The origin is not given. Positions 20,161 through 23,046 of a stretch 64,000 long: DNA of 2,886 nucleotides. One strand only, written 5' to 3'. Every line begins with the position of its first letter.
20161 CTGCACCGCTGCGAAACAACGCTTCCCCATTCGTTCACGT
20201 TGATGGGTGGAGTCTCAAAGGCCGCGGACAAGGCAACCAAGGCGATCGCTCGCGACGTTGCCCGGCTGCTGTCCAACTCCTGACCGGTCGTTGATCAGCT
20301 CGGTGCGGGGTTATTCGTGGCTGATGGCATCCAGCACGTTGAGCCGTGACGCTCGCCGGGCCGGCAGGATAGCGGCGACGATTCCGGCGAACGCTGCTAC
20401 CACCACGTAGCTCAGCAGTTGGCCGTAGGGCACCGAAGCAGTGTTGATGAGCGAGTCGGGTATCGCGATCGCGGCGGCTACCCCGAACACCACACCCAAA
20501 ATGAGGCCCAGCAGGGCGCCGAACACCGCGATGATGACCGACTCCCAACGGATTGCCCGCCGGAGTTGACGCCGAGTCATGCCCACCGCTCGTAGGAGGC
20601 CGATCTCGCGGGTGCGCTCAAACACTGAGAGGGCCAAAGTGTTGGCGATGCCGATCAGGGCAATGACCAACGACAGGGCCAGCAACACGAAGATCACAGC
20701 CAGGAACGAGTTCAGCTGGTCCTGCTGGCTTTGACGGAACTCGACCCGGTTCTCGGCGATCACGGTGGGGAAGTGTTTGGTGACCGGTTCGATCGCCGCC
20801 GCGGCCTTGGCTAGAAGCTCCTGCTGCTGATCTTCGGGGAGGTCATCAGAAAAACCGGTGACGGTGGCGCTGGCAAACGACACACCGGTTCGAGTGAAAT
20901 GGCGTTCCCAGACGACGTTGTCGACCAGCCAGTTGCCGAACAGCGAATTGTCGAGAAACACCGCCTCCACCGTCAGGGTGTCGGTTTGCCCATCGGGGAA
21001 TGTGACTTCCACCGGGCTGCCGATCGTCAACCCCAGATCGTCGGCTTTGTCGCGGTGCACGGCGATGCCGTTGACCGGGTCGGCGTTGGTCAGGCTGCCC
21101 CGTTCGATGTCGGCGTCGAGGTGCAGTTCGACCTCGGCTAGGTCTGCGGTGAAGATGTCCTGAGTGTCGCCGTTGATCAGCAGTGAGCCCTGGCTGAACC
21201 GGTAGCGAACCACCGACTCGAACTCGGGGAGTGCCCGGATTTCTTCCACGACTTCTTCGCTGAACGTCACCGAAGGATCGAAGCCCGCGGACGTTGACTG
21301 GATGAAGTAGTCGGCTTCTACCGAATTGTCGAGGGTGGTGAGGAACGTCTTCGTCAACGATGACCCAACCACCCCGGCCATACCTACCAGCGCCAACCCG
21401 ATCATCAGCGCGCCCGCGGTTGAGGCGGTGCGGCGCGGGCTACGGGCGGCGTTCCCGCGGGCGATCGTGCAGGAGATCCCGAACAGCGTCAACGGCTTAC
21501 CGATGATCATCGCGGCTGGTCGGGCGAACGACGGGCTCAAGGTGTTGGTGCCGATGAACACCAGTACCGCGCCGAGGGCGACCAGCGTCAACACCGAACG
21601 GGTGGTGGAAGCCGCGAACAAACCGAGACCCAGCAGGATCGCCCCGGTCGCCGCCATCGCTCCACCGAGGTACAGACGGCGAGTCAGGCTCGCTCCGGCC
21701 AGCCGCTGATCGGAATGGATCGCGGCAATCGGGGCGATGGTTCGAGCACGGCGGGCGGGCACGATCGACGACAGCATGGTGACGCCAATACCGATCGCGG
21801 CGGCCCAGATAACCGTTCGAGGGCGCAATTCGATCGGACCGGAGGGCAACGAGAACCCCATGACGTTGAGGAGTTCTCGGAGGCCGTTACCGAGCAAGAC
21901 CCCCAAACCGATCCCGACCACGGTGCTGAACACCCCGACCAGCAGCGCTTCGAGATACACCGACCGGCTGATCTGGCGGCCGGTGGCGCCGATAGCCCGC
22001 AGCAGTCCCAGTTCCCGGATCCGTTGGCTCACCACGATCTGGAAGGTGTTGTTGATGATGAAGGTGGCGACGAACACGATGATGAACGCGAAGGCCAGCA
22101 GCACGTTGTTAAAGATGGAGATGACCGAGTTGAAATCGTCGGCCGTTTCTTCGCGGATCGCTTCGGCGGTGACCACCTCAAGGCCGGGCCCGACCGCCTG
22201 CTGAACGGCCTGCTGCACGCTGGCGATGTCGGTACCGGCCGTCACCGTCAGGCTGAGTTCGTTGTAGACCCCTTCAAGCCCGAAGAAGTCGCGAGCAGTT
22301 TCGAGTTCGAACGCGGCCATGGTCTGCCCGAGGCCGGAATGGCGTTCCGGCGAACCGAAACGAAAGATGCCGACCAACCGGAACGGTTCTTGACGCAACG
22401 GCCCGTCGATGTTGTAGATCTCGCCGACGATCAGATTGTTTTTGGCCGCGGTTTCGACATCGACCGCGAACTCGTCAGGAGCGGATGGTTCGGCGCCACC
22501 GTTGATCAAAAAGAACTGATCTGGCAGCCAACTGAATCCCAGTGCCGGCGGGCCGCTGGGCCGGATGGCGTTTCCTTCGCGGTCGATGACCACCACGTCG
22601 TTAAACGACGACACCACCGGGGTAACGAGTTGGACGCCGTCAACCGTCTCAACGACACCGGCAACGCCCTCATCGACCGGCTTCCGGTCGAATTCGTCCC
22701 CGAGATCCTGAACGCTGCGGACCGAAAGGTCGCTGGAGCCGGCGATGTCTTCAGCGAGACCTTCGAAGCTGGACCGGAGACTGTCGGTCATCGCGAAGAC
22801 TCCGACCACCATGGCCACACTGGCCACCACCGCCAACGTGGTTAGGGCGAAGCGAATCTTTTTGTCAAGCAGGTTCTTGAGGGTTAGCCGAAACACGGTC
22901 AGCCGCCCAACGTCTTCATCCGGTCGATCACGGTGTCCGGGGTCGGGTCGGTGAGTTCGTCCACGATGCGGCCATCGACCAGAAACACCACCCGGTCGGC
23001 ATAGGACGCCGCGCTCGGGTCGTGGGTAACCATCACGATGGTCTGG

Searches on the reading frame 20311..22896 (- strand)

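Call 61: search_protein_families(library=ncbifam, proteins=[window:20311-22896:-], max_evalue=1e-10)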
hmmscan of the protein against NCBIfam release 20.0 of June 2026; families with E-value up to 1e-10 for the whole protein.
window:20311-22896:- (861 aa): 9 families
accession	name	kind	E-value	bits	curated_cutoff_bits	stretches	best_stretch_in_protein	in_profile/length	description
TIGR03434.1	ADOP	subfamily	6.2e-30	104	622.3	2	695-861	641-803/803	ADOP family duplicated permease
TIGR02212.1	lolCE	equivalog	1.1e-28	100.3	362.45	1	168-394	180-409/411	lipoprotein-releasing ABC transporter permease subunit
NF007826.0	PRK10535.1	equivalog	4.6e-22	78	966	1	727-861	520-648/648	macrolide ABC transporter ATP-binding protein/permease MacB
NF038347.1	FtsX_Gpos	exception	6.4e-21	75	225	1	212-344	122-249/296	permease-like cell division protein FtsX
NF008076.0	PRK10814.1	exception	2.7e-17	62.9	473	1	248-393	250-396/399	lipoprotein-releasing ABC transporter permease subunit LolC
NF038346.1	FtsX_actino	exception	3.9e-14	52.7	250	0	728-846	176-298/308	permease-like cell division protein FtsX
NF008357.0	PRK11146.1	exception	7.3e-12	44.8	439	0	191-392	201-410/414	lipoprotein-releasing ABC transporter permease subunit LolE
TIGR00439.2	FtsX_Gneg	equivalog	1.7e-11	43.9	255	0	247-379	151-285/292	permease-like cell division protein FtsX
TIGR02213.1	lolE_release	exception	4.1e-11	42.4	540.35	0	265-394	268-409/411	lipoprotein-releasing ABC transporter permease subunit LolE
